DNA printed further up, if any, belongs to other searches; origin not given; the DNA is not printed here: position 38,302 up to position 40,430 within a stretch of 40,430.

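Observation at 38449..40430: In-frame fusion of an NtrC-type sigma-54 activator to a membrane anchor and an 11-heme periplasmic cytochrome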

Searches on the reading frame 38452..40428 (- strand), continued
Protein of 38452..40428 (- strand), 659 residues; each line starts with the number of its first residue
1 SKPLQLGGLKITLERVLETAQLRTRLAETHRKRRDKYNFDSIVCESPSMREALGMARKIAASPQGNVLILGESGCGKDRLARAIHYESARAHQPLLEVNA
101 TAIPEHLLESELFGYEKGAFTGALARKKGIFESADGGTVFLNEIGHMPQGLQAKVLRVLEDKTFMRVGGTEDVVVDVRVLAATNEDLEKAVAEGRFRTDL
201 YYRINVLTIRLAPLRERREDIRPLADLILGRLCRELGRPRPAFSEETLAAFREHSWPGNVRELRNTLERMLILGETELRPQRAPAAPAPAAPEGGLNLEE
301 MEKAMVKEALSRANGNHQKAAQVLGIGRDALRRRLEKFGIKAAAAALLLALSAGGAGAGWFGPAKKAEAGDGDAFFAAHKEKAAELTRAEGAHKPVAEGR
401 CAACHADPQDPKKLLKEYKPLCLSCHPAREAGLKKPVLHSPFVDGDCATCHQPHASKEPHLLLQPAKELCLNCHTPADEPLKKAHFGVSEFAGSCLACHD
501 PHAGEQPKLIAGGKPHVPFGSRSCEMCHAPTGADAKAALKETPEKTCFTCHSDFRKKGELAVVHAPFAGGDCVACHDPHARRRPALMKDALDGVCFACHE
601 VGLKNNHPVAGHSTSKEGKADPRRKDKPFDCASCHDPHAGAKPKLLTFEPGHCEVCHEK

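Call 50: find_homologous_proteins(query=P0194, max_evalue=1e-80)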
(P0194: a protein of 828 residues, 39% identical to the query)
Query P0194 (828 aa): 4590 proteins with E <= 1e-80 among 8000 candidates; the best 120 are listed.
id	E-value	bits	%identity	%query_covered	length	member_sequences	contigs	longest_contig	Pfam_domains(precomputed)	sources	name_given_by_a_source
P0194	0.0e+0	1823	100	100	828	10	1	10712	PF09699.16,PF14537.12,PF00158.33,PF07724.21,PF25601.2,PF02954.26,PF14532.13,PF07728.21,PF00072.31,PF14522.12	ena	-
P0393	0.0e+0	1475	80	99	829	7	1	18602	PF09699.16,PF14537.12,PF00158.33,PF07724.21,PF25601.2,PF02954.26,PF14532.13,PF07728.21,PF00072.31,PF14522.12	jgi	-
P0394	0.0e+0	1241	70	99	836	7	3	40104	PF09699.16,PF14537.12,PF00158.33,PF07724.21,PF25601.2,PF02954.26,PF14532.13,PF07728.21,PF00072.31,PF14522.12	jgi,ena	-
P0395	0.0e+0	1224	70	99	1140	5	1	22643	PF14537.12,PF00158.33,PF25601.2,PF02954.26,PF14532.13,PF07728.21,PF00072.31,PF14522.12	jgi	-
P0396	0.0e+0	1223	70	99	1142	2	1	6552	PF09699.16,PF14537.12,PF02085.22,PF14532.13,PF07728.21,PF00072.31,PF14522.12,PF00158.33,PF01292.27,PF25601.2,PF02954.26,PF22113.2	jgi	jgi:DNA-binding NtrC family response regulator/cytochrome b subunit of formate dehydrogenase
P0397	0.0e+0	1211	69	100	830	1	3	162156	PF09699.16,PF14537.12,PF00158.33,PF07724.21,PF25601.2,PF02954.26,PF14532.13,PF07728.21,PF00072.31,PF14522.12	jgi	jgi:two-component system response regulator AtoC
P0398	0.0e+0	1199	68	100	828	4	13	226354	PF09699.16,PF14537.12,PF00158.33,PF25601.2,PF02954.26,PF14532.13,PF07728.21,PF00072.31,PF14522.12,PF22113.2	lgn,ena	-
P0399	0.0e+0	1197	68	100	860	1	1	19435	PF09699.16,PF14537.12,PF00158.33,PF25601.2,PF02954.26,PF14532.13,PF07728.21,PF00072.31,PF14522.12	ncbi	-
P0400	0.0e+0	1194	68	100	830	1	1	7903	PF09699.16,PF14537.12,PF00158.33,PF07724.21,PF25601.2,PF02954.26,PF14532.13,PF07728.21,PF00072.31,PF14522.12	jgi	jgi:two-component system response regulator AtoC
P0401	0.0e+0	1193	68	100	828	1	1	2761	PF09699.16,PF14537.12,PF00158.33,PF25601.2,PF02954.26,PF14532.13,PF07728.21,PF00072.31,PF14522.12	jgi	jgi:two-component system response regulator AtoC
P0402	0.0e+0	1189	67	100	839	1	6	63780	PF09699.16,PF14537.12,PF00158.33,PF25601.2,PF02954.26,PF14532.13,PF07728.21,PF00072.31,PF14522.12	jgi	jgi:two-component system response regulator AtoC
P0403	0.0e+0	1188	68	100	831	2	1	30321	PF09699.16,PF14537.12,PF22678.2,PF00158.33,PF25601.2,PF02954.26,PF14532.13,PF07728.21,PF00072.31,PF14522.12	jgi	jgi:DNA-binding NtrC family response regulator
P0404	0.0e+0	1187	68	100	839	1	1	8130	PF09699.16,PF14537.12,PF22678.2,PF00158.33,PF25601.2,PF02954.26,PF14532.13,PF07728.21,PF00072.31,PF14522.12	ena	-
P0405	0.0e+0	1178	67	100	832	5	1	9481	PF09699.16,PF14537.12,PF00158.33,PF25601.2,PF02954.26,PF14532.13,PF07728.21,PF00072.31,PF14522.12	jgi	-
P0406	0.0e+0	1176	68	99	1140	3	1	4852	PF14537.12,PF00158.33,PF25601.2,PF02954.26,PF14532.13,PF07728.21,PF00072.31,PF14522.12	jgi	jgi:two-component system response regulator AtoC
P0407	0.0e+0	1176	67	99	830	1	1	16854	PF09699.16,PF14537.12,PF00158.33,PF07724.21,PF25601.2,PF02954.26,PF14532.13,PF07728.21,PF00072.31,PF14522.12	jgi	jgi:two-component system response regulator AtoC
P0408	0.0e+0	1175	67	100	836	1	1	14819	PF09699.16,PF14537.12,PF00158.33,PF25601.2,PF02954.26,PF14532.13,PF07728.21,PF00072.31,PF14522.12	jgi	-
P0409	0.0e+0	1175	67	100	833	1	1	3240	PF09699.16,PF14537.12,PF00158.33,PF07724.21,PF25601.2,PF02954.26,PF14532.13,PF07728.21,PF00072.31,PF14522.12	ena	-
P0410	0.0e+0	1174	67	100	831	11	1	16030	PF09699.16,PF14537.12,PF00158.33,PF07724.21,PF25601.2,PF02954.26,PF14532.13,PF07728.21,PF00072.31,PF14522.12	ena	-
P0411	0.0e+0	1173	67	100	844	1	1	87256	PF09699.16,PF14537.12,PF00158.33,PF25601.2,PF02954.26,PF14532.13,PF07728.21,PF00072.31,PF14522.12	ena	-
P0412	0.0e+0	1172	67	100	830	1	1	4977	PF09699.16,PF14537.12,PF22678.2,PF00158.33,PF25601.2,PF02954.26,PF14532.13,PF07728.21,PF00072.31,PF14522.12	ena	-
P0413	0.0e+0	1172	67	100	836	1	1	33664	PF09699.16,PF14537.12,PF00158.33,PF25601.2,PF02954.26,PF14532.13,PF07728.21,PF00072.31,PF14522.12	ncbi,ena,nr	ncbi:MAG TPA: sigma 54-interacting transcriptional regulator [Gemmatimonadales bacterium]|nr:sigma 5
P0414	0.0e+0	1169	67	100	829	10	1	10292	PF09699.16,PF14537.12,PF00158.33,PF25601.2,PF02954.26,PF14532.13,PF07728.21,PF00072.31,PF14522.12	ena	-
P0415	0.0e+0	1168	66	100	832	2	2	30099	PF09699.16,PF14537.12,PF00158.33,PF07724.21,PF25601.2,PF02954.26,PF14532.13,PF07728.21,PF00072.31,PF14522.12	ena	-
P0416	0.0e+0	1166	67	100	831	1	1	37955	PF09699.16,PF14537.12,PF00158.33,PF07724.21,PF25601.2,PF02954.26,PF14532.13,PF07728.21,PF00072.31,PF14522.12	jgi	jgi:two-component system response regulator AtoC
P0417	0.0e+0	1165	67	100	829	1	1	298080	PF09699.16,PF14537.12,PF22678.2,PF00158.33,PF25601.2,PF02954.26,PF14532.13,PF07728.21,PF00072.31,PF14522.12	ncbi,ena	-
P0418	0.0e+0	1162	66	100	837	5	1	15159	PF09699.16,PF14537.12,PF00158.33,PF25601.2,PF02954.26,PF14532.13,PF07728.21,PF00072.31,PF14522.12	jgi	-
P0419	0.0e+0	1161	67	99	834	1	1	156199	PF09699.16,PF14537.12,PF22678.2,PF00158.33,PF25601.2,PF02954.26,PF14532.13,PF07728.21,PF00072.31,PF14522.12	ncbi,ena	-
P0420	0.0e+0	1161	66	100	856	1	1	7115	PF09699.16,PF14537.12,PF00158.33,PF25601.2,PF02954.26,PF14532.13,PF07728.21,PF00072.31,PF14522.12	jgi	jgi:DNA-binding NtrC family response regulator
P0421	0.0e+0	1159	66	100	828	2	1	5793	PF09699.16,PF14537.12,PF00158.33,PF25601.2,PF02954.26,PF14532.13,PF07728.21,PF00072.31,PF14522.12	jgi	-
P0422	0.0e+0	1153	64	99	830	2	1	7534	PF09699.16,PF14537.12,PF00158.33,PF25601.2,PF02954.26,PF14532.13,PF00072.31,PF14522.12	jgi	-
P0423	0.0e+0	1151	66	100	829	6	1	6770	PF09699.16,PF14537.12,PF00158.33,PF25601.2,PF02954.26,PF03264.20,PF14532.13,PF07728.21,PF00072.31,PF14522.12,PF22113.2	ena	-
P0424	0.0e+0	1149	66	100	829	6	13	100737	PF09699.16,PF14537.12,PF22678.2,PF00158.33,PF25601.2,PF02954.26,PF03264.20,PF14532.13,PF07728.21,PF00072.31,PF14522.12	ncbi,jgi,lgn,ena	ncbi:MAG: sigma 54-interacting transcriptional regulator [Gemmatimonadales bacterium]|jgi:DNA-bindin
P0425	0.0e+0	1142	65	100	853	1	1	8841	PF09699.16,PF14537.12,PF00158.33,PF25601.2,PF02954.26,PF14532.13,PF07728.21,PF00072.31,PF14522.12,PF22113.2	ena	-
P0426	0.0e+0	1137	64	100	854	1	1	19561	PF09699.16,PF14537.12,PF00158.33,PF25601.2,PF02954.26,PF14532.13,PF07728.21,PF00072.31,PF14522.12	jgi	jgi:two-component system response regulator AtoC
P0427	0.0e+0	1136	65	100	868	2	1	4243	PF09699.16,PF14537.12,PF00158.33,PF25601.2,PF02954.26,PF14532.13,PF07728.21,PF00072.31,PF14522.12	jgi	jgi:two-component system response regulator AtoC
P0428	0.0e+0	1132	65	100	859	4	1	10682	PF09699.16,PF14537.12,PF00158.33,PF07724.21,PF25601.2,PF02954.26,PF14532.13,PF07728.21,PF00072.31,PF14522.12,PF22113.2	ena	-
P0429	0.0e+0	1111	64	100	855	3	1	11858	PF09699.16,PF14537.12,PF00158.33,PF25601.2,PF02954.26,PF14532.13,PF07728.21,PF00072.31,PF14522.12,PF22113.2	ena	-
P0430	0.0e+0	1100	63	100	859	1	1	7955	PF09699.16,PF14537.12,PF00158.33,PF25601.2,PF02954.26,PF25860.1,PF02085.22,PF14532.13,PF07728.21,PF00072.31,PF14522.12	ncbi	-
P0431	0.0e+0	1098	64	100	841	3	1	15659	PF09699.16,PF14537.12,PF00158.33,PF25601.2,PF02954.26,PF14532.13,PF07728.21,PF00072.31,PF14522.12,PF22113.2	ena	-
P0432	0.0e+0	1095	64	99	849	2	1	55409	PF14537.12,PF22678.2,PF00158.33,PF25601.2,PF02954.26,PF14532.13,PF07728.21,PF00072.31,PF14522.12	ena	-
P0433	0.0e+0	1043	62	99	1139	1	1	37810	PF09699.16,PF14537.12,PF00158.33,PF25601.2,PF02954.26,PF14532.13,PF07728.21,PF00072.31,PF14522.12,PF22113.2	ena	-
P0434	0.0e+0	1029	65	89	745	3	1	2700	PF09699.16,PF14537.12,PF00158.33,PF25601.2,PF02954.26,PF14532.13,PF07728.21,PF14522.12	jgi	jgi:DNA-binding NtrC family response regulator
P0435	0.0e+0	1025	61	100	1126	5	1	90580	PF14537.12,PF00158.33,PF25601.2,PF02954.26,PF02085.22,PF14532.13,PF07728.21,PF00072.31,PF14522.12,PF22113.2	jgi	jgi:DNA-binding NtrC family response regulator/cytochrome b subunit of formate dehydrogenase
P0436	0.0e+0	1020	60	99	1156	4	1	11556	PF14537.12,PF00158.33,PF01292.27,PF25601.2,PF02954.26,PF02085.22,PF14532.13,PF07728.21,PF00072.31,PF14522.12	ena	-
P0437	0.0e+0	1013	60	100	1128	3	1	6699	PF14537.12,PF00158.33,PF01292.27,PF25601.2,PF02954.26,PF02085.22,PF14532.13,PF07728.21,PF00072.31,PF14522.12,PF22113.2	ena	-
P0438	1.7e-298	1011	60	99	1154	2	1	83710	PF14537.12,PF00158.33,PF07724.21,PF25601.2,PF02954.26,PF14532.13,PF07728.21,PF00072.31,PF14522.12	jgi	-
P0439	2.3e-295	1000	59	100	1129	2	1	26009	PF14537.12,PF00158.33,PF25601.2,PF02954.26,PF14532.13,PF07728.21,PF00072.31,PF01078.28,PF14522.12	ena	-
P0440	1.1e-293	995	59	100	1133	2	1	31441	PF09699.16,PF14537.12,PF00158.33,PF25601.2,PF02954.26,PF14532.13,PF07728.21,PF00072.31,PF14522.12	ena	-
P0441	2.9e-289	980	57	100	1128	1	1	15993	PF14537.12,PF22678.2,PF00158.33,PF25601.2,PF02954.26,PF14532.13,PF07728.21,PF00072.31,PF01078.28,PF14522.12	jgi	jgi:two-component system response regulator AtoC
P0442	2.2e-288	977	58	99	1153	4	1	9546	PF14537.12,PF00158.33,PF25601.2,PF02954.26,PF14532.13,PF07728.21,PF00072.31,PF14522.12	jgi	jgi:DNA-binding NtrC family response regulator/cytochrome b subunit of formate dehydrogenase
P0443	1.2e-286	971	58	100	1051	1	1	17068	PF14537.12,PF00158.33,PF01292.27,PF07724.21,PF25601.2,PF02954.26,PF14532.13,PF07728.21,PF00072.31,PF01078.28,PF14522.12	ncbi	ncbi:MAG: sigma 54-interacting transcriptional regulator, partial [Gemmatimonadales bacterium]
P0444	1.1e-285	968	59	100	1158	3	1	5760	PF14537.12,PF00158.33,PF25601.2,PF02954.26,PF14532.13,PF07728.21,PF00072.31,PF14522.12,PF13191.13,PF22113.2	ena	-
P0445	2.1e-278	944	58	99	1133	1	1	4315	PF09699.16,PF14537.12,PF00158.33,PF25601.2,PF02954.26,PF14532.13,PF07728.21,PF00072.31,PF14522.12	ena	-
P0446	1.8e-272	925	56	100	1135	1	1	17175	PF14537.12,PF00158.33,PF25601.2,PF02954.26,PF14532.13,PF07728.21,PF00072.31,PF14522.12,PF22113.2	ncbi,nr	ncbi:MAG TPA: sigma 54-interacting transcriptional regulator [Gemmatimonadales bacterium]|nr:sigma 5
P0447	5.5e-271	920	57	100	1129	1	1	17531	PF09699.16,PF14537.12,PF00158.33,PF25601.2,PF02954.26,PF02085.22,PF14532.13,PF07728.21,PF00072.31,PF14522.12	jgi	jgi:DNA-binding NtrC family response regulator/cytochrome b subunit of formate dehydrogenase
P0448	4.8e-254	864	90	55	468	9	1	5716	PF00158.33,PF07724.21,PF25601.2,PF02954.26,PF14532.13,PF07728.21,PF00072.31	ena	-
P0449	1.4e-245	836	82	58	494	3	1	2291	PF00158.33,PF07724.21,PF25601.2,PF02954.26,PF14532.13,PF07728.21,PF00072.31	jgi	jgi:two-component system response regulator AtoC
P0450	1.8e-245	835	86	55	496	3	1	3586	PF00158.33,PF07724.21,PF25601.2,PF02954.26,PF14532.13,PF07728.21,PF00072.31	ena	-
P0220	2.3e-237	808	75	64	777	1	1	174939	PF00158.33,PF07724.21,PF25601.2,PF02954.26,PF14532.13,PF07728.21,PF00072.31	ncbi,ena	-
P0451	1.0e-213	730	77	56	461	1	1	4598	PF00158.33,PF07724.21,PF25601.2,PF02954.26,PF14532.13,PF07728.21,PF00072.31,PF01078.28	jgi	jgi:DNA-binding NtrC family response regulator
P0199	3.0e-209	715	46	97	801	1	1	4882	PF09699.16,PF14537.12,PF00158.33,PF25601.2,PF02954.26,PF14532.13,PF07728.21,PF00072.31,PF01078.28,PF14522.12,PF22113.2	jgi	jgi:predicted CXXCH cytochrome family protein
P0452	6.8e-206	704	45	97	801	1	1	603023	PF09699.16,PF14537.12,PF00158.33,PF25601.2,PF02954.26,PF14532.13,PF07728.21,PF00072.31,PF01078.28,PF14522.12,PF22113.2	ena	-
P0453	6.1e-203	695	75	54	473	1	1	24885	PF00158.33,PF07724.21,PF25601.2,PF02954.26,PF14532.13,PF07728.21,PF00072.31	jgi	jgi:DNA-binding NtrC family response regulator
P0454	4.4e-192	659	59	65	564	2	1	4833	PF09699.16,PF14537.12,PF25601.2,PF02954.26,PF02085.22,PF14522.12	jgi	jgi:hypothetical protein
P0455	2.9e-189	649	70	55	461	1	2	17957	PF00158.33,PF25601.2,PF02954.26,PF14532.13,PF07728.21,PF00072.31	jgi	-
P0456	7.7e-188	645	70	55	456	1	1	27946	PF00158.33,PF07724.21,PF25601.2,PF02954.26,PF00004.36,PF14532.13,PF07728.21,PF00072.31,PF01078.28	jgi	jgi:DNA-binding NtrC family response regulator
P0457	1.4e-187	644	69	55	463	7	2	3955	PF00158.33,PF25601.2,PF02954.26,PF14532.13,PF07728.21,PF00072.31,PF01078.28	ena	-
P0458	2.0e-186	640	54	75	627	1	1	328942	PF09699.16,PF14537.12,PF22678.2,PF00158.33,PF25601.2,PF02954.26,PF14522.12,PF22113.2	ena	-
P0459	6.2e-177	609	68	54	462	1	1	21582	PF20030.6,PF00158.33,PF25601.2,PF02954.26,PF00004.36,PF14532.13,PF07728.21,PF00072.31,PF01078.28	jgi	jgi:two-component system, NtrC family, response regulator AtoC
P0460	1.2e-157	545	60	54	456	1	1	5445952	PF00158.33,PF25601.2,PF02954.26,PF14532.13,PF07728.21,PF00072.31,PF01078.28,PF13191.13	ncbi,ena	-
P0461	2.3e-151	524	57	54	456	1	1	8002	PF00158.33,PF25601.2,PF02954.26,PF18024.8,PF00004.36,PF14532.13,PF07728.21,PF00072.31,PF01078.28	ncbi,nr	ncbi:MAG: sigma-54 dependent transcriptional regulator [Longimicrobiales bacterium]|nr:sigma-54 depe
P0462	4.6e-151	523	58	54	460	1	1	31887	PF00158.33,PF25601.2,PF02954.26,PF00004.36,PF14532.13,PF07728.21,PF00072.31,PF01078.28,PF20161.6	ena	-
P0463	3.6e-150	520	58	54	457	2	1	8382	PF00158.33,PF07724.21,PF25601.2,PF02954.26,PF00004.36,PF14532.13,PF07728.21,PF00072.31,PF01078.28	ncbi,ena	ncbi:MAG TPA: sigma-54 dependent transcriptional regulator [Longimicrobiales bacterium]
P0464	2.0e-147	511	59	54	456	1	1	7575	PF00158.33,PF25601.2,PF02954.26,PF00004.36,PF14532.13,PF07728.21,PF00072.31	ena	-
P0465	2.6e-145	504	56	54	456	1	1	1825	PF00158.33,PF07724.21,PF25601.2,PF02954.26,PF14532.13,PF07728.21,PF00072.31,PF01078.28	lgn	-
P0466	2.1e-142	494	54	54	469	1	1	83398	PF00158.33,PF07724.21,PF25601.2,PF02954.26,PF00004.36,PF14532.13,PF07728.21,PF00072.31,PF13191.13,PF20161.6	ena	-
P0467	5.0e-139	483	54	54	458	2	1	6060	PF00158.33,PF25601.2,PF02954.26,PF00004.36,PF14532.13,PF07728.21,PF00072.31,PF01078.28,PF13191.13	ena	-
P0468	2.1e-138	481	51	54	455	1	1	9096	PF00158.33,PF07724.21,PF25601.2,PF02954.26,PF00004.36,PF14532.13,PF07728.21,PF00072.31,PF01078.28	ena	-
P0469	2.6e-134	468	50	54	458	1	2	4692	PF00158.33,PF25601.2,PF02954.26,PF00004.36,PF14532.13,PF07728.21,PF00072.31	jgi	-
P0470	2.0e-132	461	53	54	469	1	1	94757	PF00158.33,PF25601.2,PF02954.26,PF00004.36,PF14532.13,PF07728.21,PF00072.31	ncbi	-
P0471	2.5e-132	461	52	54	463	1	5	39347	PF00158.33,PF25601.2,PF02954.26,PF00004.36,PF14532.13,PF07728.21,PF00072.31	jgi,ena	jgi:two-component system, NtrC family, response regulator AtoC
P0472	3.9e-132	460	53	54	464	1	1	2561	PF00158.33,PF25601.2,PF02954.26,PF14532.13,PF07728.21,PF00072.31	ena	-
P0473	4.1e-132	460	52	54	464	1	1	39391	PF00158.33,PF25601.2,PF02954.26,PF14532.13,PF07728.21,PF00072.31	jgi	jgi:DNA-binding NtrC family response regulator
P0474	5.4e-132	460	52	54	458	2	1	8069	PF00158.33,PF25601.2,PF02954.26,PF00004.36,PF14532.13,PF07728.21,PF00072.31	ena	-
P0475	8.0e-132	459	53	54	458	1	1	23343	PF00158.33,PF25601.2,PF02954.26,PF00004.36,PF14532.13,PF07728.21,PF00072.31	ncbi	-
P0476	8.3e-132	459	53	54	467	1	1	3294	PF00158.33,PF25601.2,PF02954.26,PF00004.36,PF14532.13,PF07728.21,PF00072.31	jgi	jgi:DNA-binding NtrC family response regulator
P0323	1.3e-131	459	52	54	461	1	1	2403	PF00158.33,PF25601.2,PF02954.26,PF00004.36,PF14532.13,PF07728.21,PF00072.31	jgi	jgi:DNA-binding NtrC family response regulator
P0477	3.8e-129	451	51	54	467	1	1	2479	PF00158.33,PF25601.2,PF02954.26,PF14532.13,PF07728.21,PF00072.31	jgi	-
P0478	6.5e-129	450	51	54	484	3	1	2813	PF00158.33,PF25601.2,PF02954.26,PF14532.13,PF07728.21,PF00072.31,PF01078.28,PF13191.13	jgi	jgi:DNA-binding NtrC family response regulator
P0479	4.7e-128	447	50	54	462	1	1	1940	PF00158.33,PF25601.2,PF02954.26,PF00004.36,PF14532.13,PF07728.21,PF00072.31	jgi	jgi:DNA-binding NtrC family response regulator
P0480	4.9e-128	447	50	54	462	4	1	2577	PF00158.33,PF07724.21,PF25601.2,PF02954.26,PF00004.36,PF14532.13,PF07728.21,PF00072.31,PF13191.13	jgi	jgi:two-component system response regulator AtoC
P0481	5.2e-128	447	49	54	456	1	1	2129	PF00158.33,PF25601.2,PF02954.26,PF00004.36,PF14532.13,PF07728.21,PF00072.31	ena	-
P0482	5.2e-128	447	50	54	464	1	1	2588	PF00158.33,PF25601.2,PF02954.26,PF00004.36,PF14532.13,PF07728.21,PF00072.31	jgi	jgi:DNA-binding NtrC family response regulator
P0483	1.2e-127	446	52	54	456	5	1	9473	PF00158.33,PF25601.2,PF02954.26,PF00004.36,PF14532.13,PF00072.31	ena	-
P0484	1.4e-127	445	53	54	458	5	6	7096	PF00158.33,PF25601.2,PF02954.26,PF00004.36,PF14532.13,PF07728.21,PF00072.31,PF01078.28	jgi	jgi:DNA-binding NtrC family response regulator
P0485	3.4e-127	444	52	54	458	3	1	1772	PF00158.33,PF25601.2,PF02954.26,PF00004.36,PF14532.13,PF07728.21,PF00072.31,PF01078.28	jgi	-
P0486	3.7e-127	444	51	54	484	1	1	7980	PF00158.33,PF25601.2,PF02954.26,PF14532.13,PF07728.21,PF00072.31,PF01078.28,PF13191.13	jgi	jgi:DNA-binding NtrC family response regulator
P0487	3.8e-127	444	48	54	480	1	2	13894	PF00158.33,PF25601.2,PF02954.26,PF14532.13,PF07728.21,PF00072.31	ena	-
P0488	4.2e-127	444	49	54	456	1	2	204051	PF00158.33,PF25601.2,PF02954.26,PF00004.36,PF14532.13,PF07728.21,PF00072.31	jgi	jgi:DNA-binding NtrC family response regulator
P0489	4.6e-127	444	51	54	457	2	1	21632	PF00158.33,PF25601.2,PF02954.26,PF00004.36,PF14532.13,PF07728.21,PF00072.31,PF01078.28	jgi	jgi:two-component system, NtrC family, response regulator AtoC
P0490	5.4e-127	443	52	54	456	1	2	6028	PF00158.33,PF25601.2,PF02954.26,PF00004.36,PF14532.13,PF00072.31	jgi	jgi:DNA-binding NtrC family response regulator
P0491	6.1e-127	443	50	54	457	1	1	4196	PF00158.33,PF25601.2,PF02954.26,PF14532.13,PF07728.21,PF00072.31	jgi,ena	-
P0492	6.5e-127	443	51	54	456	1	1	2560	PF00158.33,PF25601.2,PF02954.26,PF00004.36,PF14532.13,PF07728.21,PF00072.31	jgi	jgi:DNA-binding NtrC family response regulator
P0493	8.3e-127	443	51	54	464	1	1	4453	PF00158.33,PF25601.2,PF02954.26,PF00004.36,PF14532.13,PF07728.21,PF00072.31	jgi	jgi:two-component system response regulator AtoC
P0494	8.6e-127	443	49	54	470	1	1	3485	PF00158.33,PF25601.2,PF02954.26,PF00004.36,PF14532.13,PF07728.21,PF00072.31,PF13191.13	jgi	jgi:DNA-binding NtrC family response regulator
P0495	1.0e-126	443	51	54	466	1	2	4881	PF00158.33,PF25601.2,PF02954.26,PF00004.36,PF14532.13,PF07728.21,PF00072.31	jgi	jgi:DNA-binding NtrC family response regulator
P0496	1.4e-126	442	51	54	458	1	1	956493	PF00158.33,PF25601.2,PF02954.26,PF00004.36,PF14532.13,PF07728.21,PF00072.31,PF01078.28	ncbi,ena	-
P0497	2.1e-126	441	51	54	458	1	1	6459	PF00158.33,PF25601.2,PF02954.26,PF00004.36,PF14532.13,PF07728.21,PF00072.31,PF01078.28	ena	-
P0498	2.4e-126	441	51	54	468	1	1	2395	PF00158.33,PF25601.2,PF02954.26,PF14532.13,PF07728.21,PF00072.31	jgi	jgi:two-component system response regulator AtoC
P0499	3.4e-126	441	50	54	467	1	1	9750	PF00158.33,PF25601.2,PF02954.26,PF14532.13,PF07728.21,PF00072.31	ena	-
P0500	3.5e-126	441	49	54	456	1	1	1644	PF00158.33,PF25601.2,PF02954.26,PF00004.36,PF14532.13,PF07728.21,PF00072.31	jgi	jgi:DNA-binding NtrC family response regulator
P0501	3.7e-126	441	52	54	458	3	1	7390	PF00158.33,PF25601.2,PF02954.26,PF00004.36,PF14532.13,PF07728.21,PF00072.31,PF01078.28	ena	-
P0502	3.7e-126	441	48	55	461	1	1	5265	PF00158.33,PF07724.21,PF25601.2,PF02954.26,PF00004.36,PF14532.13,PF07728.21,PF00072.31,PF01078.28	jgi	-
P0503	4.5e-126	440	50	54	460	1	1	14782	PF00158.33,PF07724.21,PF25601.2,PF02954.26,PF00004.36,PF14532.13,PF07728.21,PF00072.31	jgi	-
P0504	5.0e-126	440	51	54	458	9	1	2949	PF00158.33,PF25601.2,PF02954.26,PF00004.36,PF14532.13,PF07728.21,PF00072.31,PF01078.28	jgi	-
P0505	5.1e-126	440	52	54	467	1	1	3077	PF00158.33,PF25601.2,PF02954.26,PF00004.36,PF14532.13,PF07728.21,PF00072.31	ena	-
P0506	7.4e-126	440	51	54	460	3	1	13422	PF00158.33,PF25601.2,PF02954.26,PF14532.13,PF07728.21,PF00072.31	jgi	jgi:two-component system response regulator AtoC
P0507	9.2e-126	439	51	54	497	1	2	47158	PF00158.33,PF25601.2,PF02954.26,PF14532.13,PF07728.21,PF00072.31,PF01078.28,PF13191.13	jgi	jgi:DNA-binding NtrC family response regulator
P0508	1.1e-125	439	52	54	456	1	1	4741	PF00158.33,PF07724.21,PF25601.2,PF02954.26,PF00004.36,PF14532.13,PF07728.21,PF00072.31,PF01078.28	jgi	jgi:DNA-binding NtrC family response regulator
